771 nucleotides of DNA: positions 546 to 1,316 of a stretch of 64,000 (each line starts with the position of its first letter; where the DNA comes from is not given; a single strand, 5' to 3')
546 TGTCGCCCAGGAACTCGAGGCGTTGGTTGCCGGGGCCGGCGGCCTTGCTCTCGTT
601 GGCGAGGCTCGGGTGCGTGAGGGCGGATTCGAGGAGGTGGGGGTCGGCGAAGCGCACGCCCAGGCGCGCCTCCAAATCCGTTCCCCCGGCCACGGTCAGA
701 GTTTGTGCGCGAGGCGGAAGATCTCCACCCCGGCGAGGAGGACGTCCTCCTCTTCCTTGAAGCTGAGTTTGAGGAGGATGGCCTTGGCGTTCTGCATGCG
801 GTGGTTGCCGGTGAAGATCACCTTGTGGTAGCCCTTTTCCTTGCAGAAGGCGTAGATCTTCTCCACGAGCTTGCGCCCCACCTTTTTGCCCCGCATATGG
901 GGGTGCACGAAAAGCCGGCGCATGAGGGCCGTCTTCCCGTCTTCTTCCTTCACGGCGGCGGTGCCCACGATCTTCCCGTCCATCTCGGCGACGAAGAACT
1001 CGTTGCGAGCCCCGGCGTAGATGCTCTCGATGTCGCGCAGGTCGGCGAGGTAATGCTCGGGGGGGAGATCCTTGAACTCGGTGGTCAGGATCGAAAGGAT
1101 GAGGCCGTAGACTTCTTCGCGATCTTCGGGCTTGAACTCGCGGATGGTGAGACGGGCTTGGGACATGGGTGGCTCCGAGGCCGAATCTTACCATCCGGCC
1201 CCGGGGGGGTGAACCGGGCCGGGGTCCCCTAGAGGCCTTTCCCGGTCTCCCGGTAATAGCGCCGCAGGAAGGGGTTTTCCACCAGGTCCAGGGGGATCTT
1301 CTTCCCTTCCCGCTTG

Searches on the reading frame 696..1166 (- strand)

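Call 9: search_protein_families(library=pfam, proteins=[window:696-1166:-], max_evalue=0.001)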
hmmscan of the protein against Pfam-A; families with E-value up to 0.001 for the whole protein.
window:696-1166:- (156 aa): 5 families
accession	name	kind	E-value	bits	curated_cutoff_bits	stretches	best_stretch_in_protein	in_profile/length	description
PF00583.31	Acetyltransf_1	-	2.9e-16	60.2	20.7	1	30-129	11-107/116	Acetyltransferase (GNAT) family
PF13508.13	Acetyltransf_7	-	8.6e-15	55.3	27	1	55-122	3-70/84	Acetyltransferase (GNAT) domain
PF13673.13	Acetyltransf_10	-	4.5e-11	43.3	23.6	1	51-137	27-108/128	Acetyltransferase (GNAT) domain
PF13302.13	Acetyltransf_3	-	5.7e-05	24.3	25.4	1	5-136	1-137/138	Acetyltransferase (GNAT) domain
PF14542.12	Acetyltransf_CG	-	9.3e-05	22.9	30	1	58-113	2-58/80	GCN5-related N-acetyl-transferase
